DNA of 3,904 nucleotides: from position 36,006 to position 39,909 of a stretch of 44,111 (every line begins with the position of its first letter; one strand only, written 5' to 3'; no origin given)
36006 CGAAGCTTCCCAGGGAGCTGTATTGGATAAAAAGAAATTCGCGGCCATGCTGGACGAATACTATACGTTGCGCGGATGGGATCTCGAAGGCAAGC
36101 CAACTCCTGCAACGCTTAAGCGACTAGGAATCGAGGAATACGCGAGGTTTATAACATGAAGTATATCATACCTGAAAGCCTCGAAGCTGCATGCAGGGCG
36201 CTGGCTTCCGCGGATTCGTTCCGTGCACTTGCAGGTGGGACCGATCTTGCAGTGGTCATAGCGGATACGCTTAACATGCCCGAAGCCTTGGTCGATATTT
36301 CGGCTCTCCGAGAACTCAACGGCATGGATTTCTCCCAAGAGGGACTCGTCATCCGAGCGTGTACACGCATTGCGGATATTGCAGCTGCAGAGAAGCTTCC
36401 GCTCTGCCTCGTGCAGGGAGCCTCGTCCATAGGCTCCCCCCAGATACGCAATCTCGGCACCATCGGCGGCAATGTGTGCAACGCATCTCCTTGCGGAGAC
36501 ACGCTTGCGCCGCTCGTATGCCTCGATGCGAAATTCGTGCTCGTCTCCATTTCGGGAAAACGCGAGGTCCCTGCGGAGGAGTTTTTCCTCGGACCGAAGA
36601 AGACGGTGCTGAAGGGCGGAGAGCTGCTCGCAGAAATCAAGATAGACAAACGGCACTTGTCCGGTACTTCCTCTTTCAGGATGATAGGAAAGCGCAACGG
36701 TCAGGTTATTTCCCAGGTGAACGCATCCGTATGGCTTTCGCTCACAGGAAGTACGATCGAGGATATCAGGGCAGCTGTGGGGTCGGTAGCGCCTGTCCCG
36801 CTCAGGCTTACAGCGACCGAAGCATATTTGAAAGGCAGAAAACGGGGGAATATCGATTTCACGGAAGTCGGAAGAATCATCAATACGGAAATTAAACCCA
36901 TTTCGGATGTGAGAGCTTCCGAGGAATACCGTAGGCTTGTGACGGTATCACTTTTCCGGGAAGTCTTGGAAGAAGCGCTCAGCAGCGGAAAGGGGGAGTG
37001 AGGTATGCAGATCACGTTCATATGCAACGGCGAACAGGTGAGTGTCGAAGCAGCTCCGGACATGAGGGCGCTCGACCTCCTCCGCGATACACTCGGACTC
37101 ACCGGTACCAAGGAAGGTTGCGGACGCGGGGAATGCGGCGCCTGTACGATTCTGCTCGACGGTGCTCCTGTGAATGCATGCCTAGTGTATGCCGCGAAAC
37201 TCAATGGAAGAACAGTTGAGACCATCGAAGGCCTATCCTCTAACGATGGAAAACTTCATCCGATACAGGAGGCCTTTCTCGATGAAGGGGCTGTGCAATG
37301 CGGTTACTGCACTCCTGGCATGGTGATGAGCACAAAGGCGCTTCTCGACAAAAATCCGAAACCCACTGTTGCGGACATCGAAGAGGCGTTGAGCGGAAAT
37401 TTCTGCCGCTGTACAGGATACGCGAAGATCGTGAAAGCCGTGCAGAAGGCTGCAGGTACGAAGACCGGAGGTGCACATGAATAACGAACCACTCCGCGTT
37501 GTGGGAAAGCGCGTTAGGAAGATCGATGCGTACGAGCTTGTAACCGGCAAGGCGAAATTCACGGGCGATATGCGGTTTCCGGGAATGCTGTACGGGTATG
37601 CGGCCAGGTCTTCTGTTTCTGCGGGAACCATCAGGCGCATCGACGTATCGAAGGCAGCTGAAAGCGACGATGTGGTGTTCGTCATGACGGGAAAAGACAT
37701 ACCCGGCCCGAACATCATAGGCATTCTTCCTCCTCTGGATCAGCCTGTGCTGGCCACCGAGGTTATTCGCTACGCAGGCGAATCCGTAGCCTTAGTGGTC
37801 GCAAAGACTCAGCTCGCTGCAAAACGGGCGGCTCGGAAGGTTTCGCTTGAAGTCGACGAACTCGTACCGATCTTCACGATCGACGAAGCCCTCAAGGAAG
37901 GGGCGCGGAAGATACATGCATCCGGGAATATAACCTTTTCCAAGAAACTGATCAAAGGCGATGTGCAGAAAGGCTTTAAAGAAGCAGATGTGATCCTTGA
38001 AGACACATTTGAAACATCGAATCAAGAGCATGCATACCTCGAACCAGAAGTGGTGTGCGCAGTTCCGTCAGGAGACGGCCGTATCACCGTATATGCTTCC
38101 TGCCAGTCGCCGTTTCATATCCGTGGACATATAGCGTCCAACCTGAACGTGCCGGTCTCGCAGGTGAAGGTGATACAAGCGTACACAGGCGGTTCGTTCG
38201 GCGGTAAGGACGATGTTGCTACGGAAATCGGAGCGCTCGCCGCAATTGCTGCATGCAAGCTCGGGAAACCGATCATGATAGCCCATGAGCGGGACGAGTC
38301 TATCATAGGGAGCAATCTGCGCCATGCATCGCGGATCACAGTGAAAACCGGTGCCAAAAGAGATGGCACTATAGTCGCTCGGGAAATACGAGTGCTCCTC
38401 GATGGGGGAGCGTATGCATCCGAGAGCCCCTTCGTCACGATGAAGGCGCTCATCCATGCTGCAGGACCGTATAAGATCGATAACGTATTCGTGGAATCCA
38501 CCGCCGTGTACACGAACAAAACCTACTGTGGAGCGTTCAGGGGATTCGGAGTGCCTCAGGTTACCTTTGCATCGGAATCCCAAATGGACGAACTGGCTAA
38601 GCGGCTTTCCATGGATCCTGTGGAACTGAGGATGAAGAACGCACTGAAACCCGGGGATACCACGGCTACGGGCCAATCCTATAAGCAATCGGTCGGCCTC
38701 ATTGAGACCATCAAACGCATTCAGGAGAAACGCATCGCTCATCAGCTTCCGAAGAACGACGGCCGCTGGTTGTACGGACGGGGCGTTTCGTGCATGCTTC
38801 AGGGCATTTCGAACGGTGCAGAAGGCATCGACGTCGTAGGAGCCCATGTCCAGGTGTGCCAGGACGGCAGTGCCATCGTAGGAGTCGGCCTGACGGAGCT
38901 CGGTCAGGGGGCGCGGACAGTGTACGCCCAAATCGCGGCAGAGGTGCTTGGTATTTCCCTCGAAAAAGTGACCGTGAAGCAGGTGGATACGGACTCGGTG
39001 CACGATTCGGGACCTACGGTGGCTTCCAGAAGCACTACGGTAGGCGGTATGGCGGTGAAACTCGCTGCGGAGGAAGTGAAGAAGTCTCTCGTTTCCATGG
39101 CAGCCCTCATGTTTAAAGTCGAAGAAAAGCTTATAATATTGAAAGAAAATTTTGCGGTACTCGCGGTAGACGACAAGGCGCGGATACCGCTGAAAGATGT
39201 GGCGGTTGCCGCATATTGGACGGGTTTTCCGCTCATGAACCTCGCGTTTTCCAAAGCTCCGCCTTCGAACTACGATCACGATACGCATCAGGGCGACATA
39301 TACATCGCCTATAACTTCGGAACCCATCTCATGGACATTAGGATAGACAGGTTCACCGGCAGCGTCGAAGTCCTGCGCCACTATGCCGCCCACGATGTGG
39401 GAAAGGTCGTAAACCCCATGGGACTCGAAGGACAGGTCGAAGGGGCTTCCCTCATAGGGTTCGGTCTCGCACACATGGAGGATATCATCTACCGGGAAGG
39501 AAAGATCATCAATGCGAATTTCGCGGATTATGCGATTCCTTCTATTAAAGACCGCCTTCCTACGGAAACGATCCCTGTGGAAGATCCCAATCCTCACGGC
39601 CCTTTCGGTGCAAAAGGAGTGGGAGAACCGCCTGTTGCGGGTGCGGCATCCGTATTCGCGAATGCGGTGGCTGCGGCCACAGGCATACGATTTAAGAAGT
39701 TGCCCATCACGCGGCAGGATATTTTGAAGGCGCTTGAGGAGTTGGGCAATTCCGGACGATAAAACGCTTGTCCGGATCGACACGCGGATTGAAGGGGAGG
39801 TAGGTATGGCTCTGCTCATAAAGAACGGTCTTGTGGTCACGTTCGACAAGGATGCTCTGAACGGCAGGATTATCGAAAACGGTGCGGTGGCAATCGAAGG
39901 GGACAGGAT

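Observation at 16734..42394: A 25.6-kb, 20-gene single-strand island joins ring-opening, carbamoyl-phosphate and Mo/W redox enzymes to a complete Grd-type selenoprotein reductase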

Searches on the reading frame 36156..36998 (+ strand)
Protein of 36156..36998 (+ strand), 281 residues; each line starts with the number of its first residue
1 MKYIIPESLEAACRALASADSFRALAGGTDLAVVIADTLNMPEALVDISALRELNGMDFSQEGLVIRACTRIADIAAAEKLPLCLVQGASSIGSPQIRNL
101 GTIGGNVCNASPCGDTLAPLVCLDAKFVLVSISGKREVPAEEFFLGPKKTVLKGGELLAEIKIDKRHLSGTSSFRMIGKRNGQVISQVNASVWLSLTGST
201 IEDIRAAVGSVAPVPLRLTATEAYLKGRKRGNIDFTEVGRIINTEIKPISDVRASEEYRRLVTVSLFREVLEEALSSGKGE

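Call 7: search_protein_families(library=pfam, proteins=[window:36156-36998:+])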
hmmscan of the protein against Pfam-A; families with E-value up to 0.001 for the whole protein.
window:36156-36998:+ (281 aa): 2 families
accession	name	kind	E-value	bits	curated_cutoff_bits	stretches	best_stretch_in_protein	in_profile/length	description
PF00941.27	FAD_binding_5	-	1.2e-42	146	27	1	2-163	4-167/170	FAD binding domain in molybdopterin dehydrogenase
PF03450.22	CO_deh_flav_C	-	7.5e-22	77.8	25.5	1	178-274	6-102/102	CO dehydrogenase flavoprotein C-terminal domain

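Call 9: search_protein_families(library=ncbifam, proteins=[window:36156-36998:+], max_evalue=0.00001)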
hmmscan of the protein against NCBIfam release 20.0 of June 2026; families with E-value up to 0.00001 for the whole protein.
window:36156-36998:+ (281 aa): 8 families
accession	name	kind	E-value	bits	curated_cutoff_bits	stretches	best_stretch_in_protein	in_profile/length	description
NF043083.1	XdhB_XDHase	equivalog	3.3e-58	197.1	310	1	2-277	6-286/289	xanthine dehydrogenase subunit XdhB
NF041019.1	glyceraldDH_beta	equivalog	3.1e-52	177.5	350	1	2-273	7-279/280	glyceraldehyde dehydrogenase subunit beta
NF007427.0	PRK09971.1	equivalog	7.4e-49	166.5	287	1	3-280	7-289/292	xanthine dehydrogenase FAD-binding subunit XdhB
TIGR02963.1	xanthine_xdhA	equivalog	4.3e-45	154.2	467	1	3-270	195-464/468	xanthine dehydrogenase small subunit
TIGR03195.1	4hydrxCoA_B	equivalog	1.8e-27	96.4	404.55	2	4-113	8-120/321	4-hydroxybenzoyl-CoA reductase subunit beta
TIGR03199.1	pucC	equivalog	1.8e-25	89.7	306.05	1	6-263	1-258/264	xanthine dehydrogenase subunit C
TIGR03312.1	Se_sel_red_FAD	hypoth_equivalog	1.3e-12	47.5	241.5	1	3-272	4-248/257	molybdopterin-dependent oxidoreductase FAD-binding subunit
TIGR02969.1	mam_aldehyde_ox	subfamily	4.2e-07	27.8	1912.3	1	89-268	337-521/1330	aldehyde oxidase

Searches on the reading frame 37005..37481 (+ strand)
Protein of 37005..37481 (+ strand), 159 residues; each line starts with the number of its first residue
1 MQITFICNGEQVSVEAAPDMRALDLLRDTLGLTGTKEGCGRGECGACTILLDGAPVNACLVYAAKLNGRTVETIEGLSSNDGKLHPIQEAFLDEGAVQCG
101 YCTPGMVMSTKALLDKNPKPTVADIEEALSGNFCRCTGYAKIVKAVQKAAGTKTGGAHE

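Call 7: search_protein_families(library=pfam, proteins=[window:37005-37481:+])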
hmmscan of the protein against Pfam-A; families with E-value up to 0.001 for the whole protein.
window:37005-37481:+ (159 aa): 3 families
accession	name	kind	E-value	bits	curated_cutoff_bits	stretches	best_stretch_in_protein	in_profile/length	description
PF01799.25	Fer2_2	-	2.2e-36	124.3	30.3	1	73-147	1-75/75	[2Fe-2S] binding domain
PF00111.32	Fer2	-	8.4e-07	29.3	21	1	7-54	3-51/77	2Fe-2S iron-sulfur cluster binding domain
PF13085.11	Fer2_3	-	5.7e-05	23.5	27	1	36-76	49-88/107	2Fe-2S iron-sulfur cluster binding domain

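Call 9: search_protein_families(library=ncbifam, proteins=[window:37005-37481:+], max_evalue=0.00001)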
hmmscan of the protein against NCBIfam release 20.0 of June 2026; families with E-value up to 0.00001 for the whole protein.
window:37005-37481:+ (159 aa): 11 families
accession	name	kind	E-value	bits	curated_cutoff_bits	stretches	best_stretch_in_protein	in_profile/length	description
TIGR03198.1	pucE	equivalog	2.4e-56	189.4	254.3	1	2-150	3-149/151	xanthine dehydrogenase subunit E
NF043084.2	XdhC_XDHase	equivalog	4e-55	185.5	217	1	2-149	2-149/151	xanthine dehydrogenase subunit XdhC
NF041020.1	glyceraldDH_gamma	equivalog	3.9e-54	182.7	290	1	2-150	12-159/164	glyceraldehyde dehydrogenase subunit gamma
TIGR03193.1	4hydroxCoAred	equivalog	5.4e-54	182.1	257.8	1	8-150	7-148/148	4-hydroxybenzoyl-CoA reductase subunit gamma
TIGR03311.1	Se_dep_XDH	equivalog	2.9e-52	177.8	830.45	1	4-152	2-146/848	selenium-dependent xanthine dehydrogenase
TIGR02963.1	xanthine_xdhA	equivalog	1.1e-50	172.6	467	1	3-150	1-158/468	xanthine dehydrogenase small subunit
NF045668.1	pterin_aldehy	equivalog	2.4e-47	161.6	1100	1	3-152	3-154/905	molybdopterin-dependent aldehyde oxidoreductase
NF007387.0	PRK09908.1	equivalog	4.1e-46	156.3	212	1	3-151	9-157/159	xanthine dehydrogenase iron sulfur-binding subunit XdhC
NF008514.0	PRK11433.1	equivalog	2.9e-42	144.6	322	1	1-153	51-217/218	aldehyde dehydrogenase iron-sulfur subunit PaoA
TIGR02969.1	mam_aldehyde_ox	subfamily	5.7e-38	130.1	1912.3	1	2-148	2-159/1330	aldehyde oxidase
TIGR03313.1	Se_sel_red_Mo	hypoth_equivalog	2.3e-19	68.6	1101.9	1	8-151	4-146/951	molybdopterin-dependent oxidoreductase Mo/Fe-S-binding subunit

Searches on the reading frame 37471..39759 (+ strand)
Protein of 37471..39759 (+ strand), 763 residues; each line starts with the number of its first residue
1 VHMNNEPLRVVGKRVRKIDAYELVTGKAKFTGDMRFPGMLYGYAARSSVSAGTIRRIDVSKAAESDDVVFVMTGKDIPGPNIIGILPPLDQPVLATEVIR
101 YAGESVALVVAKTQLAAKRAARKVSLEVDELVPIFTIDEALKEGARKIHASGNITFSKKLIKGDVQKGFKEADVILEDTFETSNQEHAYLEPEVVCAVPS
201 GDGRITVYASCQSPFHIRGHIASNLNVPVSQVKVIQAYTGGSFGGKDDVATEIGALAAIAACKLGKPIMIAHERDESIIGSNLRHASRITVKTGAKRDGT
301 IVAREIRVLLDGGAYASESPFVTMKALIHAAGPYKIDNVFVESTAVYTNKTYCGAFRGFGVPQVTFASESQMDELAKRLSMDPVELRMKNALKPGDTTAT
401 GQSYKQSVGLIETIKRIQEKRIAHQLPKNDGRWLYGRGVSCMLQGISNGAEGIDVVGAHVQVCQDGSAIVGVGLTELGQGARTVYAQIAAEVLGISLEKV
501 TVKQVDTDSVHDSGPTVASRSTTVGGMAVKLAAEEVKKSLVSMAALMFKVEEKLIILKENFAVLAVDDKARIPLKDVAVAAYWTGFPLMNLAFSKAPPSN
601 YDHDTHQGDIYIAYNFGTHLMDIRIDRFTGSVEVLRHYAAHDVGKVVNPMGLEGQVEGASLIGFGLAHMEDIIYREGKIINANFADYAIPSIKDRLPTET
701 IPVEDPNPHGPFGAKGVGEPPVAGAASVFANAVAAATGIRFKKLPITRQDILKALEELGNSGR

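Call 7: search_protein_families(library=pfam, proteins=[window:37471-39759:+])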
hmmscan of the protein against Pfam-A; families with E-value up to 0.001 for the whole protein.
window:37471-39759:+ (763 aa): 3 families
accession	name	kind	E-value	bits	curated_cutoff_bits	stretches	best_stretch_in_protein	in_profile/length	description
PF02738.23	MoCoBD_1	-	2.9e-82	275.9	27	1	152-391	7-244/244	Molybdopterin cofactor-binding domain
PF20256.3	MoCoBD_2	-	9.8e-75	252.1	27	1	423-694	13-281/283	Molybdopterin cofactor-binding domain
PF01315.27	Ald_Xan_dh_C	-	6.7e-24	84.8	31.3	1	25-130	1-108/110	Aldehyde oxidase and xanthine dehydrogenase, a/b hammerhead domain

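Call 9: search_protein_families(library=ncbifam, proteins=[window:37471-39759:+], max_evalue=0.00001)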
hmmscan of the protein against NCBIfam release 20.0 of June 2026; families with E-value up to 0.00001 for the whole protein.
window:37471-39759:+ (763 aa): 13 families
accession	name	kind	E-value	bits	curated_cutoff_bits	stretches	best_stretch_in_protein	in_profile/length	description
TIGR03196.1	pucD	equivalog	9.7e-161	536.8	783.65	1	11-752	3-755/763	xanthine dehydrogenase subunit D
NF007426.0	PRK09970.1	equivalog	9.4e-157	523.3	916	1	9-759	4-759/761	xanthine dehydrogenase molybdenum-binding subunit XdhA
NF043082.1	XdhA_XDHase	equivalog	7.8e-156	520.3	780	1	11-757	1-754/758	xanthine dehydrogenase subunit XdhA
TIGR03194.1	4hydrxCoA_A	equivalog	7.3e-136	454.5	994.55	1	17-755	3-746/746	4-hydroxybenzoyl-CoA reductase subunit alpha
TIGR03311.1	Se_dep_XDH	equivalog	2.9e-132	442.5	830.45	2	8-544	159-682/848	selenium-dependent xanthine dehydrogenase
TIGR02965.1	xanthine_xdhB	equivalog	1.1e-121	407.4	849.5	1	15-758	5-757/758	xanthine dehydrogenase molybdopterin binding subunit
NF041018.1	glyceraldDH_alpha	equivalog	1.8e-116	390.3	790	1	10-752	2-741/741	glyceraldehyde dehydrogenase subunit alpha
NF045668.1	pterin_aldehy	equivalog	3.3e-112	376.2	1100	1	8-756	172-905/905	molybdopterin-dependent aldehyde oxidoreductase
NF040766.1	CODH_aero_grp5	exception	1e-96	324.9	950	1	9-751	3-781/785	aerobic carbon-monoxide dehydrogenase large subunit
NF041671.1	peri_hyde_PaoC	equivalog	3.4e-88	296.8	1180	1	8-757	15-733/735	aldehyde oxidoreductase molybdenum-binding subunit PaoC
TIGR03313.1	Se_sel_red_Mo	hypoth_equivalog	3.1e-87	293.2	1101.9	2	153-756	352-950/951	molybdopterin-dependent oxidoreductase Mo/Fe-S-binding subunit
TIGR02416.1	CO_dehy_Mo_lg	equivalog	1.2e-85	288.3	991.15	1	23-748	5-764/770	aerobic carbon-monoxide dehydrogenase large subunit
TIGR02969.1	mam_aldehyde_ox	subfamily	2.6e-69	233.9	1912.3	1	10-739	575-1285/1330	aldehyde oxidase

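Call 53: search_solved_structures(query=window:37471-39759:+, max_evalue=1e-30, show_alignments=0)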
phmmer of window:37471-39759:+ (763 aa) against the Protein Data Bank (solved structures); distinct sequences matched with E-value up to 1e-30: 41.
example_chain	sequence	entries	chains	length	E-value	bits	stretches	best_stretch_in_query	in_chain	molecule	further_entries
3hrd_A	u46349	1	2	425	2e-93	317.2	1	8-422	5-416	Nicotinate dehydrogenase large molybdopterin subunit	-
1rm6_A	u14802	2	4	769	6.4e-87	295.7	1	10-755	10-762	4-hydroxybenzoyl-CoA reductase alpha subunit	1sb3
3sr6_C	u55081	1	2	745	8.9e-85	288.6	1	11-540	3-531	Xanthine dehydrogenase/oxidase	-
1fiq_C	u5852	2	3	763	9.5e-85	288.6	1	11-540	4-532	XANTHINE OXIDASE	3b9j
3etr_C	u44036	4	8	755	9.5e-85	288.6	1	11-540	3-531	Xanthine dehydrogenase/oxidase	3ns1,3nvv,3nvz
3nrz_C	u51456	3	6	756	9.6e-85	288.5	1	11-540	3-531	Xanthine dehydrogenase/oxidase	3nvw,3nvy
3eub_C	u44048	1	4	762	9.9e-85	288.5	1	11-540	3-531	Xanthine dehydrogenase/oxidase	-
1sij_A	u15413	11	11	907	6e-84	285.9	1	9-539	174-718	Aldehyde oxidoreductase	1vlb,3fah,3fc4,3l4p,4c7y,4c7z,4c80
1n5x_A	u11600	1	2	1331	6.9e-84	285.7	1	11-540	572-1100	Xanthine Dehydrogenase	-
1fo4_A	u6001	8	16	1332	6.9e-84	285.7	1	11-540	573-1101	XANTHINE DEHYDROGENASE | Xanthine dehydrogenase/oxidase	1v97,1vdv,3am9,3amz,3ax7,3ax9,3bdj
3una_A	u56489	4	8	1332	6.9e-84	285.7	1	11-540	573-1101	Xanthine dehydrogenase/oxidase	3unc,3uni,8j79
1jro_B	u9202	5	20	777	6.4e-82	279.2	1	11-754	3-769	xanthine dehydrogenase, chain B | XANTHINE DEHYDROGENASE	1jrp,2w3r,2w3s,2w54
2w55_B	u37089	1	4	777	1.2e-81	278.3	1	11-754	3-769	XANTHINE DEHYDROGENASE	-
2ckj_A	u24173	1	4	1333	8.1e-79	269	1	11-540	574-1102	XANTHINE OXIDOREDUCTASE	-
1wyg_A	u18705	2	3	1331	8.8e-79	268.8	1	11-731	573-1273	Xanthine dehydrogenase/oxidase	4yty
3hrd_B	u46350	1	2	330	1.3e-44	155.9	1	436-755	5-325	Nicotinate dehydrogenase medium molybdopterin subunit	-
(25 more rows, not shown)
